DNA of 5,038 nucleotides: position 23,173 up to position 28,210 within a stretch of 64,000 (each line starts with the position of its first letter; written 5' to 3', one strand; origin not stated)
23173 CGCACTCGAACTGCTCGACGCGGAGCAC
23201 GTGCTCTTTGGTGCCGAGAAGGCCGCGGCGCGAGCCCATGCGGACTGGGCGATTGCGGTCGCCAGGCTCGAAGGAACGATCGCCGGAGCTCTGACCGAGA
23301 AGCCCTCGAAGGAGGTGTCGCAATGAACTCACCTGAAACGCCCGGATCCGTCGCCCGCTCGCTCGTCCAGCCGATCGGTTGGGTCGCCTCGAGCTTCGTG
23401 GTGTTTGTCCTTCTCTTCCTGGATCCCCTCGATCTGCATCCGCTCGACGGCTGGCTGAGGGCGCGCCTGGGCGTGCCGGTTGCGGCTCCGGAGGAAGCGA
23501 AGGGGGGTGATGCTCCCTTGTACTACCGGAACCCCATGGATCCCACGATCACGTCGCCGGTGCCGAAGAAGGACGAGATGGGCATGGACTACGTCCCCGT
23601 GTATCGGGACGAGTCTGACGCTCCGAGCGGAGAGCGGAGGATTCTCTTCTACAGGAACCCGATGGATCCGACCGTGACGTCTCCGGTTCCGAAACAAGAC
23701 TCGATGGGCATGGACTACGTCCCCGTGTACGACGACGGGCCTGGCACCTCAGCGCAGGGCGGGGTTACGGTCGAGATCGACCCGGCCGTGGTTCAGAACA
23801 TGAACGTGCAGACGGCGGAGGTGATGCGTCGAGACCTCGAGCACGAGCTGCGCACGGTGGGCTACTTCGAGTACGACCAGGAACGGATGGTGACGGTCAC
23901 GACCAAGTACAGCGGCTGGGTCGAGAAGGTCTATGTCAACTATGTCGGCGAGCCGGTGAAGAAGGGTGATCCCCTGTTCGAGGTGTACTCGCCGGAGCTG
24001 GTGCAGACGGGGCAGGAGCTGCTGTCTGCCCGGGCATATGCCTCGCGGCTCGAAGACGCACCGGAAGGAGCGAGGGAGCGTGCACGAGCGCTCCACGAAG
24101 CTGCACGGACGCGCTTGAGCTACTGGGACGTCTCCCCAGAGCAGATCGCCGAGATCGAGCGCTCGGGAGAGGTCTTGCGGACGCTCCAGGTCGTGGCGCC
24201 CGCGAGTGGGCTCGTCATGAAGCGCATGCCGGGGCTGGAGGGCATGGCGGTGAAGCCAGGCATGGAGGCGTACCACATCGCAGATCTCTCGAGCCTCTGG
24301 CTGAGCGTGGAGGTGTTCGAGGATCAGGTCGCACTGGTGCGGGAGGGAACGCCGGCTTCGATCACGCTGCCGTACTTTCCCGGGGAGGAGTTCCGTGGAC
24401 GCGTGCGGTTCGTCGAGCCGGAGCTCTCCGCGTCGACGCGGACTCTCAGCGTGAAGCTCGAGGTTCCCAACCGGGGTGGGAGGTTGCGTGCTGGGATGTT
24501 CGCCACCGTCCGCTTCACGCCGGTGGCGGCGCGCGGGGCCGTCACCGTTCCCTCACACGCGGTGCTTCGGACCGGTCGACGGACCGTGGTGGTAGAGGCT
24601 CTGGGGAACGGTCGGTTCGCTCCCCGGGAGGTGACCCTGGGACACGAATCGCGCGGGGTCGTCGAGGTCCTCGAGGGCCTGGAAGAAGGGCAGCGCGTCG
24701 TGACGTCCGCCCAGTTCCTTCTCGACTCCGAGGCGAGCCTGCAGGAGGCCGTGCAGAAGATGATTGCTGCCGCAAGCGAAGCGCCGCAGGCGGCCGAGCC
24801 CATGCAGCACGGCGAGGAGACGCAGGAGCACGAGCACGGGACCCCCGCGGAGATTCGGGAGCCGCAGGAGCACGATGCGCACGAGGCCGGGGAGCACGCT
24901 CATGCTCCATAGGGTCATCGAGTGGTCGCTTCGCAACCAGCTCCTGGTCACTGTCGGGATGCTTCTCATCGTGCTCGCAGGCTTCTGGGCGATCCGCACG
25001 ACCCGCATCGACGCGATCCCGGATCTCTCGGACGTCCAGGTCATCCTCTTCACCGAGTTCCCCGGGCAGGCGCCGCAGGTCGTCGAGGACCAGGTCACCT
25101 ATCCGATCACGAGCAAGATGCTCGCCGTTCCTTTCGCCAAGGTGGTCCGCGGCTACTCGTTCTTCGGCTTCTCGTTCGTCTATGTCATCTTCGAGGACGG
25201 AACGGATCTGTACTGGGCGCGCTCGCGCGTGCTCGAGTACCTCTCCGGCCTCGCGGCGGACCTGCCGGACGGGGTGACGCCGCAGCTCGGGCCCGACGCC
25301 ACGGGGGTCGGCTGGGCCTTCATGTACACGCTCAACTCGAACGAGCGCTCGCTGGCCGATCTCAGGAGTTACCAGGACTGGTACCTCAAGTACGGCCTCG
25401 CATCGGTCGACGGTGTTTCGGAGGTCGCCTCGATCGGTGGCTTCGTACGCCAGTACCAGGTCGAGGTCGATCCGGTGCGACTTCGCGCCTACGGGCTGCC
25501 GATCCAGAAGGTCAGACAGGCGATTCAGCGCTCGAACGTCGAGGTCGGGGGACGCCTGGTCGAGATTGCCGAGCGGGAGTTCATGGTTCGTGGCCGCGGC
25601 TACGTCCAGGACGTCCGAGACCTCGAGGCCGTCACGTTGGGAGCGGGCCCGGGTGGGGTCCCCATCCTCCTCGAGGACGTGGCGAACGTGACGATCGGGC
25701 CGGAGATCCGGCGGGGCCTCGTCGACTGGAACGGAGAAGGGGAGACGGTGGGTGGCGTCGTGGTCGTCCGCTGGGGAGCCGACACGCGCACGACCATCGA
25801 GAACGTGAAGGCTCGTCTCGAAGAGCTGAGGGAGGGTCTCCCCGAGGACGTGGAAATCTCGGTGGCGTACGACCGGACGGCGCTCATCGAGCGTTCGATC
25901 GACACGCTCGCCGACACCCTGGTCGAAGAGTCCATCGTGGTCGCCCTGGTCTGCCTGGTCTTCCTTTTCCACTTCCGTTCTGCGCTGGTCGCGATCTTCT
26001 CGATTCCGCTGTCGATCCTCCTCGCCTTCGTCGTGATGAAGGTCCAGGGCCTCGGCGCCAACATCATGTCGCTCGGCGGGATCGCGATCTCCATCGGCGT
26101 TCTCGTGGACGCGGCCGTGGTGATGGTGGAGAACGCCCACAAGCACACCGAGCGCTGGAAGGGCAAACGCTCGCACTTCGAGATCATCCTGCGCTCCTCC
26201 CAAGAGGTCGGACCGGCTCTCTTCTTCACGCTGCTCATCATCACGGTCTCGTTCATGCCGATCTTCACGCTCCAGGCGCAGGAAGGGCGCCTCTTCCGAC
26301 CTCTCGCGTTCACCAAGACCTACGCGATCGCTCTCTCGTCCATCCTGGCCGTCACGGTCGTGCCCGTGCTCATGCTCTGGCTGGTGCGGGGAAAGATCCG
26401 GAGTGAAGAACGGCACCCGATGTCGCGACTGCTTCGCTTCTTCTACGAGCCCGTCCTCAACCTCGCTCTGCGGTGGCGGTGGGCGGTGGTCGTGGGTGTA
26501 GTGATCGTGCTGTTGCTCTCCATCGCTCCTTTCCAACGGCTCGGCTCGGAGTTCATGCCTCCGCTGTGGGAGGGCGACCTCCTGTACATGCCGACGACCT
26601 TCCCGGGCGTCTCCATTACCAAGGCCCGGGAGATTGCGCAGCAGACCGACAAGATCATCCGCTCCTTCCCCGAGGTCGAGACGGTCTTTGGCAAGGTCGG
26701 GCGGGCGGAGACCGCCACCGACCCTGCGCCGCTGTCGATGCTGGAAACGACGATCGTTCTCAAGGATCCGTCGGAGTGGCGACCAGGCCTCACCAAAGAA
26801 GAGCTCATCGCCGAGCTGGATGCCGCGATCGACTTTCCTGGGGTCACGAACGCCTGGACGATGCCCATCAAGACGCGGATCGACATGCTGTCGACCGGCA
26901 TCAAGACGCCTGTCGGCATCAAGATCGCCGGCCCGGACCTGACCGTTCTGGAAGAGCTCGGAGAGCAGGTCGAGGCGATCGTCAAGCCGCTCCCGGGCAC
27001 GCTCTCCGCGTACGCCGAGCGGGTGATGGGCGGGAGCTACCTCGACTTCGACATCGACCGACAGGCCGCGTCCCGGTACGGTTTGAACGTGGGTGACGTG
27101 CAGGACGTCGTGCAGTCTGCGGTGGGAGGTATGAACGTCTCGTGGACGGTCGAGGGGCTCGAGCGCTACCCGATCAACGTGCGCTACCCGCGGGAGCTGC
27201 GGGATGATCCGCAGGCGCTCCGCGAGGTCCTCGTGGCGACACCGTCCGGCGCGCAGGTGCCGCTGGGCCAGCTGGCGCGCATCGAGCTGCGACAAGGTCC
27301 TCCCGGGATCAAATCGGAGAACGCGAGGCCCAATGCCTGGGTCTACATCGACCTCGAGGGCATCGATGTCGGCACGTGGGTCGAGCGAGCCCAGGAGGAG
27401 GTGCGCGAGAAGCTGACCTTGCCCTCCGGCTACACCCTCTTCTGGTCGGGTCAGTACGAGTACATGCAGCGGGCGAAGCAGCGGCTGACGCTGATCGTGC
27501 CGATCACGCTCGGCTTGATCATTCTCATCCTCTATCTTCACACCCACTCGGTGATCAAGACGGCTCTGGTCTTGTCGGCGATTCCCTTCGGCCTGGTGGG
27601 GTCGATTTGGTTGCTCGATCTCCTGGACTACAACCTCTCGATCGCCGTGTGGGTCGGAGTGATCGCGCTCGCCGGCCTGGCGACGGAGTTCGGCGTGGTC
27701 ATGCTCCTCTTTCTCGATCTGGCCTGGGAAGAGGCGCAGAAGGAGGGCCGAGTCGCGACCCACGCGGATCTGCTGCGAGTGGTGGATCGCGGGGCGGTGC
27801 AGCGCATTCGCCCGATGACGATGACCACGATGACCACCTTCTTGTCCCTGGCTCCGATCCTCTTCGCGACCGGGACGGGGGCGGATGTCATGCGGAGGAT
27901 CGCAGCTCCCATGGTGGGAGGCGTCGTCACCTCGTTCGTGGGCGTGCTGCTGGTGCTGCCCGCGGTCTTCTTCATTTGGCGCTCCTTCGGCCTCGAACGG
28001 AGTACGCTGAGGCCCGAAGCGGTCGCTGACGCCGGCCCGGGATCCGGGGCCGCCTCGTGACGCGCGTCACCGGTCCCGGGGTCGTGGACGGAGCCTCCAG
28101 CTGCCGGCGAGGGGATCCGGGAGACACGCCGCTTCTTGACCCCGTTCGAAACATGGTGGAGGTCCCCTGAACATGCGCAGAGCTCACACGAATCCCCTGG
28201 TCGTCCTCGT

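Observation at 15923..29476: Integrase-less ~13.5 kb copper-resistance island bracketed by a perfect 25-bp direct repeat at the tRNA-Glu 3' end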

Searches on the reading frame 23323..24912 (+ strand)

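Call 7: search_protein_families(library=pfam, proteins=[window:23323-24912:+])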
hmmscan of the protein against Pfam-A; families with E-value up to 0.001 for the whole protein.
window:23323-24912:+ (529 aa): 3 families
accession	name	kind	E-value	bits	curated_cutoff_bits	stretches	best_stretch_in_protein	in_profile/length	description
PF16576.10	HlyD_D23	-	5.7e-72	241.9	30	1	172-394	2-214/214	Barrel-sandwich domain of CusB or HlyD membrane-fusion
PF13437.12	HlyD_3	-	2e-13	51.4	22.2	1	290-391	2-106/106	HlyD family secretion protein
PF00529.27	CusB_dom_1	-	0.0002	22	26.5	0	336-461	12-89/89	Cation efflux system protein CusB domain 1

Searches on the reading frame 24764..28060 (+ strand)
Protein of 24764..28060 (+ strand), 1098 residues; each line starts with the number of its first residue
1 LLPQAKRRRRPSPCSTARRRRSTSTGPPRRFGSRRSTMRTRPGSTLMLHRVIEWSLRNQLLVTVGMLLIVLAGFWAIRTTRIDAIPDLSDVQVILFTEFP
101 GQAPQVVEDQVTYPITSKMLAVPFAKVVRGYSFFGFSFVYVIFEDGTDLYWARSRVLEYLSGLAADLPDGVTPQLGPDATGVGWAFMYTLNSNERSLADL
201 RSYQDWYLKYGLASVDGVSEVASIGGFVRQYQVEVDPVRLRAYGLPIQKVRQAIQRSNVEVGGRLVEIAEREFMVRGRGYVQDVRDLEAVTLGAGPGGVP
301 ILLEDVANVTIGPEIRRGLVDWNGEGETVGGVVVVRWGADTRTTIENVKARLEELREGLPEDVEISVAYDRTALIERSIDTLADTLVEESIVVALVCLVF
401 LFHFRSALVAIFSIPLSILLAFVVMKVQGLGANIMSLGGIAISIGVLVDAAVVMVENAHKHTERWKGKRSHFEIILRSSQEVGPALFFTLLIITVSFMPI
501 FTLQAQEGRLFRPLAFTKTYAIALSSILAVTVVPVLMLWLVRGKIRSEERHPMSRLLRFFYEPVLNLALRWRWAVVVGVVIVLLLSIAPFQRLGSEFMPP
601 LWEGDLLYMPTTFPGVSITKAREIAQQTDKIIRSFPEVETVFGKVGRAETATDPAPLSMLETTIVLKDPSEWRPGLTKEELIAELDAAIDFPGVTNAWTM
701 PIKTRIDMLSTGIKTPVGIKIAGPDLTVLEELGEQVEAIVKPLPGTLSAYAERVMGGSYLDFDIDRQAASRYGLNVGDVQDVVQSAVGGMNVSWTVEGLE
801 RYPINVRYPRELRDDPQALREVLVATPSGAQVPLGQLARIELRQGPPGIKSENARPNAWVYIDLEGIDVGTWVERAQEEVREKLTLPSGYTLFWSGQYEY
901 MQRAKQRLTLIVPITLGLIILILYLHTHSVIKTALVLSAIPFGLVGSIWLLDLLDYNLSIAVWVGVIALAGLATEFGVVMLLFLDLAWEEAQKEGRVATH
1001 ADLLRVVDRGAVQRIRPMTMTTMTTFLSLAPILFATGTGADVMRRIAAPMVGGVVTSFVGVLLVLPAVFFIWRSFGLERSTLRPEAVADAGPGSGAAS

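Call 8: search_protein_families(library=pfam, proteins=[window:24764-28060:+])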
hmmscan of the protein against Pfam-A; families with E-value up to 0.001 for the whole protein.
window:24764-28060:+ (1098 aa): 1 family
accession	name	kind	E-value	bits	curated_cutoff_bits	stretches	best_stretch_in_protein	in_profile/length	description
PF00873.25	ACR_tran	-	2.7e-226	754.1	28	1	52-1071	2-1019/1021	AcrB/AcrD/AcrF family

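Call 34: find_homologous_proteins(query=window:24911-28060:+, max_evalue=1e-200)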
Query window:24911-28060:+ (1049 aa): 7980 proteins with E <= 1e-200 among 8000 candidates; the best 120 are listed.
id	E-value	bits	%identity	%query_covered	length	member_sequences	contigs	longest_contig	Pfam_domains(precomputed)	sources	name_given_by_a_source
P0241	0.0e+0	2312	100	100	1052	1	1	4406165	PF00873.26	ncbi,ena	-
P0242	0.0e+0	2072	89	99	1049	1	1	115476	PF00873.26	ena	-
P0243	0.0e+0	1932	82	99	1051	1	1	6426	PF00873.26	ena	-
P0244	0.0e+0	1930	82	99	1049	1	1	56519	PF00873.26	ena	-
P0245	0.0e+0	1922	81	99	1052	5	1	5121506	PF00873.26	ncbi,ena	-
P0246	0.0e+0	1918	81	99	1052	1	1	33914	PF00873.26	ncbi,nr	ncbi:MAG: efflux RND transporter permease subunit [bacterium]|nr:efflux RND transporter permease sub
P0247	0.0e+0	1918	81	99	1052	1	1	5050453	PF00873.26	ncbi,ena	-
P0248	0.0e+0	1914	81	100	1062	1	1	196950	PF00873.26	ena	-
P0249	0.0e+0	1913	81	98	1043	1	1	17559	PF00873.26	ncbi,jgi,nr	ncbi:MAG: CusA/CzcA family heavy metal efflux RND transporter [Acidobacteriota bacterium]|nr:CusA/Cz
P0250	0.0e+0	1912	81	99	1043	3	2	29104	PF00873.26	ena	-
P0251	0.0e+0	1907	81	99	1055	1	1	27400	PF00873.26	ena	-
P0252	0.0e+0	1907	81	99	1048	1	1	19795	PF00873.26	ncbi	-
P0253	0.0e+0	1905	81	98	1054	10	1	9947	PF00873.26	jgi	jgi:Cu(I)/Ag(I) efflux system membrane protein CusA/SilA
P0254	0.0e+0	1903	81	99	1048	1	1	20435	PF03176.22,PF00873.26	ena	-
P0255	0.0e+0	1902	81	99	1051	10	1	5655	PF00873.26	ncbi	-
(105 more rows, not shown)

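Call 35: find_encoding_contigs(protein=P0242, flank=10000, max_places=3)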
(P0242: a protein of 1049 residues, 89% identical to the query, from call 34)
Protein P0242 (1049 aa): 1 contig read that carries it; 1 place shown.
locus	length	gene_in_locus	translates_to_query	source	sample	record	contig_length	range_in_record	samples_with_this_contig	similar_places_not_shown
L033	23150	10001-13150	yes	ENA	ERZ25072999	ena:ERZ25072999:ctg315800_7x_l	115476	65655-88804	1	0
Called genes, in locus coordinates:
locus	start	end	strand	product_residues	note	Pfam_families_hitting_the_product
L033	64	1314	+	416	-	PF02321:OEP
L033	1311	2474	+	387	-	PF25973:BSH_CzcB, PF25893:HH_CzcB (weak), PF25954:Beta-barrel_RND_2, PF25944:Beta-barrel_RND, PF25967:RND-MFP_C (weak), PF25975:CzcB_C, PF25989:YknX_C (weak)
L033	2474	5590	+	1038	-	PF00873:ACR_tran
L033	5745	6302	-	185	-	PF04542:Sigma70_r2, PF08281:Sigma70_r4_2, PF04545:Sigma70_r4 (weak)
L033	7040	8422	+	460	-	PF02321:OEP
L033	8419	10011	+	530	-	PF25919:BSH_CusB, PF25973:BSH_CzcB (weak), PF25869:3HB_CusB (faint), PF25954:Beta-barrel_RND_2, PF25967:RND-MFP_C (weak), PF25975:CzcB_C, PF25989:YknX_C (weak)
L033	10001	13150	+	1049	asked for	PF00873:ACR_tran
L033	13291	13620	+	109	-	PF04945:YHS, PF24273:TRASH_HVO_1752_C (weak)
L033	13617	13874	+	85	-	PF18926:DUF5676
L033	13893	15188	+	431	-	PF16980:CitMHS_2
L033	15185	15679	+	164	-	-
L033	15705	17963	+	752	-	PF19335:HMBD, PF00122:E1-E2_ATPase, PF00702:Hydrolase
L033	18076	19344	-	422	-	PF13372:Alginate_exp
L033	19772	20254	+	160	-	PF07355:GRDB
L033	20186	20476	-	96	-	-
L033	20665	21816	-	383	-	PF13356:Arm-DNA-bind_3, PF22022:Phage_int_M, PF00589:Phage_integrase (weak)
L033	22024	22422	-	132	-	-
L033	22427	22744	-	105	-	-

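Call 36: find_encoding_contigs(protein=P0245, flank=10000, max_places=4)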
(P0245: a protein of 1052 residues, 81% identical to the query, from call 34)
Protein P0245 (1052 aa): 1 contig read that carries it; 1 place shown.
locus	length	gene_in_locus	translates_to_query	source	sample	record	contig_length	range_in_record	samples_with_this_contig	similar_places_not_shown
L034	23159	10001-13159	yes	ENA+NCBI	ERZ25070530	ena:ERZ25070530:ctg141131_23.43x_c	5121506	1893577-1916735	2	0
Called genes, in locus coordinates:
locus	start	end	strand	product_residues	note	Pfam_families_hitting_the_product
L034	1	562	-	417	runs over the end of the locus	PF00033:Cytochrome_B, PF14358:DUF4405, PF13631:Cytochrom_B_N_2, PF00032:Cytochrom_B_C (weak)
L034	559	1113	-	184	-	PF00355:Rieske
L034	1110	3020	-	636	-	PF14691:Fer4_20, PF01266:DAO (weak), PF07992:Pyr_redox_2, PF13450:NAD_binding_8 (weak), PF12838:Fer4_7, PF13187:Fer4_9 (weak), PF13237:Fer4_10, PF00037:Fer4 (weak), +3 more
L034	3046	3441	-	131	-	PF10643:Cytochrome-c551 (weak)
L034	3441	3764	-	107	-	-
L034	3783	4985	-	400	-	-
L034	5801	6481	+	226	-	PF00989:PAS, PF13426:PAS_9, PF00196:GerE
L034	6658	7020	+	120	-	-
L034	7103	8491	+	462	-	PF02321:OEP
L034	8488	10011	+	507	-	PF25919:BSH_CusB, PF25973:BSH_CzcB (faint), PF25869:3HB_CusB (weak), PF25954:Beta-barrel_RND_2, PF25967:RND-MFP_C (weak), PF25975:CzcB_C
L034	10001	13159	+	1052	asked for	PF00873:ACR_tran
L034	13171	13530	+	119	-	PF00543:P-II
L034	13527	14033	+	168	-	-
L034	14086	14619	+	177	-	-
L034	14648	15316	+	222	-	PF04191:PEMT, PF04140:ICMT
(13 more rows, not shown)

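Call 69: find_encoding_contigs(protein=P0244, flank=10000, max_places=2)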
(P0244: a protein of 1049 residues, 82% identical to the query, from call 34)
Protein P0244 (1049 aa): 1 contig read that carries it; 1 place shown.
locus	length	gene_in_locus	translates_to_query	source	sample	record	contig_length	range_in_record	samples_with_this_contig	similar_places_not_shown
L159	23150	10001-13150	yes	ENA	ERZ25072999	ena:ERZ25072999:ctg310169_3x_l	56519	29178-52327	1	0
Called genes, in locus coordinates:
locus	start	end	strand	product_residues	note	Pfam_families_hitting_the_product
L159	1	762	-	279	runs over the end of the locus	PF10263:SprT-like (weak)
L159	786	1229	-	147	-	-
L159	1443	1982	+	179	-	-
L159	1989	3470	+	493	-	PF00474:SSF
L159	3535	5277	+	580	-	PF00884:Sulfatase, PF01663:Phosphodiest (weak)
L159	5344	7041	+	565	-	PF17900:Peptidase_M1_N (weak), PF01433:Peptidase_M1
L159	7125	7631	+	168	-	-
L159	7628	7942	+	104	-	-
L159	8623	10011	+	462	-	PF25919:BSH_CusB, PF25973:BSH_CzcB (weak), PF25869:3HB_CusB (faint), PF25954:Beta-barrel_RND_2, PF25967:RND-MFP_C (weak), PF25975:CzcB_C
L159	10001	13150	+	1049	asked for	PF00873:ACR_tran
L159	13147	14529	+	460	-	PF02321:OEP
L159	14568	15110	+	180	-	PF04542:Sigma70_r2, PF08281:Sigma70_r4_2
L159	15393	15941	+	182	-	PF00196:GerE (weak)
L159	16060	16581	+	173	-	PF09990:DUF2231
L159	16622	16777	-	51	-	-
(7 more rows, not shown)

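Call 70: find_encoding_contigs(protein=P0248, flank=10000, max_places=2)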
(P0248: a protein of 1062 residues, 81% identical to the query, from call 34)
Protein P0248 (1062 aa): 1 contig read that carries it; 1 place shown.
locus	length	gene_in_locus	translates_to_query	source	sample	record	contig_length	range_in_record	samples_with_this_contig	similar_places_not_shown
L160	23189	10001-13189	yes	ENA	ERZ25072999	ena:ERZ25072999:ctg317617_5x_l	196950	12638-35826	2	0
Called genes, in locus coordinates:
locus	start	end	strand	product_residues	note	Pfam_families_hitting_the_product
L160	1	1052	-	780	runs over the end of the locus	PF01433:Peptidase_M1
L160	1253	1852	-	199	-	-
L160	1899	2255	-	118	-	PF16697:Yop-YscD_cpl, PF00498:FHA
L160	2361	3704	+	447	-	PF00884:Sulfatase, PF01663:Phosphodiest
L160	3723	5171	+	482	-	PF02133:Transp_cyt_pur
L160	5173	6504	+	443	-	PF00860:Xan_ur_permease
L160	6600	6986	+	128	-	-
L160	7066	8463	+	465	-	PF02321:OEP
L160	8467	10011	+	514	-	PF25919:BSH_CusB, PF25973:BSH_CzcB, PF25869:3HB_CusB (weak), PF25954:Beta-barrel_RND_2, PF25967:RND-MFP_C, PF25975:CzcB_C, PF25989:YknX_C (faint)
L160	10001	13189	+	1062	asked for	PF00873:ACR_tran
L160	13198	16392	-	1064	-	PF01315:Ald_Xan_dh_C, PF02738:MoCoBD_1, PF20256:MoCoBD_2, PF06240:COXG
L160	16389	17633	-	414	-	PF06545:AllG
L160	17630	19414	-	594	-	PF27530:HMA_AllF_N, PF00549:Ligase_CoA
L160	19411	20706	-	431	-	PF01425:Amidase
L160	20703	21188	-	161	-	PF00111:Fer2, PF13085:Fer2_3 (weak), PF01799:Fer2_2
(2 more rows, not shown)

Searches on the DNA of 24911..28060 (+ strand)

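Call 80: search_rna_families(source=L033, start=21000, end=23150, threshold=evalue, max_evalue=1, show_alignments=2)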
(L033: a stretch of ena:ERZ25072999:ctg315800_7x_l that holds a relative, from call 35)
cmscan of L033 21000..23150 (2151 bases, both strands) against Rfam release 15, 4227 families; matches with E-value up to 1: 0.
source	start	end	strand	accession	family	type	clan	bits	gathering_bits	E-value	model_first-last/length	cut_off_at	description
